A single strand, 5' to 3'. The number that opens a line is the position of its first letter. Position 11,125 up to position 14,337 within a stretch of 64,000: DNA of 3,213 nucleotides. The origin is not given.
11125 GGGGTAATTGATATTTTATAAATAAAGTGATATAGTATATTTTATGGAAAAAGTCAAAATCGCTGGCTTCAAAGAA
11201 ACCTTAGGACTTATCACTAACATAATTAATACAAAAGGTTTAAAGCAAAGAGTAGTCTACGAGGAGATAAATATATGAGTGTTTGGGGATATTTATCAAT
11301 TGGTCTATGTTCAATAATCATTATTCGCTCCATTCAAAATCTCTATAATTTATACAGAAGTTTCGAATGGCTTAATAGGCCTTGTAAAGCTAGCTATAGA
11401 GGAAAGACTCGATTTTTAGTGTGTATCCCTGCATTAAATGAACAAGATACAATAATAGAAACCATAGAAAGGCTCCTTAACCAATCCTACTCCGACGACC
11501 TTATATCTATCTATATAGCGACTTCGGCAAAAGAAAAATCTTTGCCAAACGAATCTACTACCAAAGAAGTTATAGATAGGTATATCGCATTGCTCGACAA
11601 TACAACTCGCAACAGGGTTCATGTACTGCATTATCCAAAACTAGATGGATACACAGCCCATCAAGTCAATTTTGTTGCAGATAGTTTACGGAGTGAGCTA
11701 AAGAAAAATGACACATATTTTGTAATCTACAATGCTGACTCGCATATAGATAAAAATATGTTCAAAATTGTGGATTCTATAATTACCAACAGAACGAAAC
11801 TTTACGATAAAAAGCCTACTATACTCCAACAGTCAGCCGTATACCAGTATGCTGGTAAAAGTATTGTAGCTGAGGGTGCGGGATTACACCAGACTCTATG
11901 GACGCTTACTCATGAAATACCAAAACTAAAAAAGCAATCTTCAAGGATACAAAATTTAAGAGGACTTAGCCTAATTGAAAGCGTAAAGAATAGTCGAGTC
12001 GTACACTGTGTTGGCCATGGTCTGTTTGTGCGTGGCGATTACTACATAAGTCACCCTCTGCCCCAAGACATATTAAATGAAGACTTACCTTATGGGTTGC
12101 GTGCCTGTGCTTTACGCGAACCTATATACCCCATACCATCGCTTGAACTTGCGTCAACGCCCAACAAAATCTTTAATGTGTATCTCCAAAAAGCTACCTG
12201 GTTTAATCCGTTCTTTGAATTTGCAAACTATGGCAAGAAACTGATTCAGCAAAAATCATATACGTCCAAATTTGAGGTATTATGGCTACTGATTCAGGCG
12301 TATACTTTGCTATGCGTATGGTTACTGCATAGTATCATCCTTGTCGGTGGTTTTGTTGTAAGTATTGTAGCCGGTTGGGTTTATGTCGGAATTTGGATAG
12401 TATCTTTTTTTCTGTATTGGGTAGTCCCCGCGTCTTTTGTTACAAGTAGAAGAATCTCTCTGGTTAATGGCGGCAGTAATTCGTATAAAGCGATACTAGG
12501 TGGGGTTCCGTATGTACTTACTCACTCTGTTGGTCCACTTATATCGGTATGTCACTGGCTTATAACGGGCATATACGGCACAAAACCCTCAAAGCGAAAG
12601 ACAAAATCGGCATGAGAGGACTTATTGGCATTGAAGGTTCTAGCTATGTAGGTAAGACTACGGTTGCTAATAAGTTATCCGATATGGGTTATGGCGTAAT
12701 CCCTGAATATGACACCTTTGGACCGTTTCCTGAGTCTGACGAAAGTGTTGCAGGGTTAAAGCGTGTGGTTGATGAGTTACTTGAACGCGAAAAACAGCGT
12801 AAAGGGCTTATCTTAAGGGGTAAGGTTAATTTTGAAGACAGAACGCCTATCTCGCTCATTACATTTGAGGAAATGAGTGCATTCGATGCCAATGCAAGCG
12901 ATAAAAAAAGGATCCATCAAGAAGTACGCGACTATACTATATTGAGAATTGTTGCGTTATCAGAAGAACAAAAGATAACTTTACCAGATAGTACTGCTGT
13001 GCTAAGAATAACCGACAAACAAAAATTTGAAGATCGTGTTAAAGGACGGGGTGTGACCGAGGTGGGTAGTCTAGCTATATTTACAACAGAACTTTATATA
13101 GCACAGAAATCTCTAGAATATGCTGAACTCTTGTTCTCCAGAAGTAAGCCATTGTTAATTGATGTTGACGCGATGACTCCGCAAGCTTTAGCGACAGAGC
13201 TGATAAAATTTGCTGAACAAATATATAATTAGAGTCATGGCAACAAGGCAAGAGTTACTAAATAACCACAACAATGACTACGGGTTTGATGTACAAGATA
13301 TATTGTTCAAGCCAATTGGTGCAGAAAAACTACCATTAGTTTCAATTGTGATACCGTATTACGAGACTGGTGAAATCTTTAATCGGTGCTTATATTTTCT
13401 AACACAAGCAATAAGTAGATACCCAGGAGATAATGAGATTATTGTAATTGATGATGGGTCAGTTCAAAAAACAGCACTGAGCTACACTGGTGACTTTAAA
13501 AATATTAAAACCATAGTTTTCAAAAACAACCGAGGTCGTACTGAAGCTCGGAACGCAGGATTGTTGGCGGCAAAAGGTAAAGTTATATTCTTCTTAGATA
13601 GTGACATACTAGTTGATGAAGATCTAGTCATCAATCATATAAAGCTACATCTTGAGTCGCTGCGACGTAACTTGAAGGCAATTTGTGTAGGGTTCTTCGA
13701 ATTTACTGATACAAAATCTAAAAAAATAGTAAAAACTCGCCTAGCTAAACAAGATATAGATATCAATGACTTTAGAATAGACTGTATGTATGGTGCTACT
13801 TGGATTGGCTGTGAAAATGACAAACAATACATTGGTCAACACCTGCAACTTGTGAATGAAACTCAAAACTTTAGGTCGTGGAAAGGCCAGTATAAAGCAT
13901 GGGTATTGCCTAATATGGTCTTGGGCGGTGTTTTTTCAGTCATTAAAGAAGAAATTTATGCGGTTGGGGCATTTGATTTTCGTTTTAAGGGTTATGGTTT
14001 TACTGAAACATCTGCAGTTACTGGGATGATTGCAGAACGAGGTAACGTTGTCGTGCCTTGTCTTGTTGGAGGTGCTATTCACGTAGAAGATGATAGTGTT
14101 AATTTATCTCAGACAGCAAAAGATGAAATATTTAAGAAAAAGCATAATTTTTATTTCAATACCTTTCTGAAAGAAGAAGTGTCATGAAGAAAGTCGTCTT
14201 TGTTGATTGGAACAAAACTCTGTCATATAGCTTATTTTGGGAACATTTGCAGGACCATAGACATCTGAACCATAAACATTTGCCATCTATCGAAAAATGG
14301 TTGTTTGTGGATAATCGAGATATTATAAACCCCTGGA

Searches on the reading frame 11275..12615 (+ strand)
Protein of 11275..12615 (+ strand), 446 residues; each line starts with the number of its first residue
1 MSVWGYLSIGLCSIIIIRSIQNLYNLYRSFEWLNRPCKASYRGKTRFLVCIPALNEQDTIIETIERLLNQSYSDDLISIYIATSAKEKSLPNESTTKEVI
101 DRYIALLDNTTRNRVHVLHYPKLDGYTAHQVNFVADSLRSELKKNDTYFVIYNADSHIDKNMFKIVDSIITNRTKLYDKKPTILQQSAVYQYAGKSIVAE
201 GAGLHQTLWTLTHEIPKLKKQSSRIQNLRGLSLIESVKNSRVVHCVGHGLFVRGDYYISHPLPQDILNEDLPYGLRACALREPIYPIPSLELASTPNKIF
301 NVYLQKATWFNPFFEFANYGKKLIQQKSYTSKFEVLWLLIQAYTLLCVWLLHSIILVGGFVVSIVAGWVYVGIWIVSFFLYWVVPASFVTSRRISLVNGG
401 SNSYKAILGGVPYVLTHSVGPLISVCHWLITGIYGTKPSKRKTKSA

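Call 38: search_protein_families(library=pfam, proteins=[window:11275-12615:+], max_evalue=0.001)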
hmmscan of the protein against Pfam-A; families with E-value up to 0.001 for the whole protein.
window:11275-12615:+ (446 aa): 1 family
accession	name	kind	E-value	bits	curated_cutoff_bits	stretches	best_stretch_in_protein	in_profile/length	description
PF00535.33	Glycos_transf_2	-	0.00075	19.9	23.3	0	49-160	2-93/168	Glycosyl transferase family 2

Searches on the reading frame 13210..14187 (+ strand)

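Call 38: search_protein_families(library=pfam, proteins=[window:13210-14187:+], max_evalue=0.001)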
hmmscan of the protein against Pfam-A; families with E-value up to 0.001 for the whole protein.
window:13210-14187:+ (325 aa): 2 families
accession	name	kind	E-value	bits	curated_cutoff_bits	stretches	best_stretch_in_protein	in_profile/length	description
PF00535.33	Glycos_transf_2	-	3.3e-18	66.6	23.3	1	45-171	1-123/168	Glycosyl transferase family 2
PF10111.15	Glyco_tranf_2_2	-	1.9e-08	34.6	27.3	1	46-182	2-143/276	Glycosyltransferase like family 2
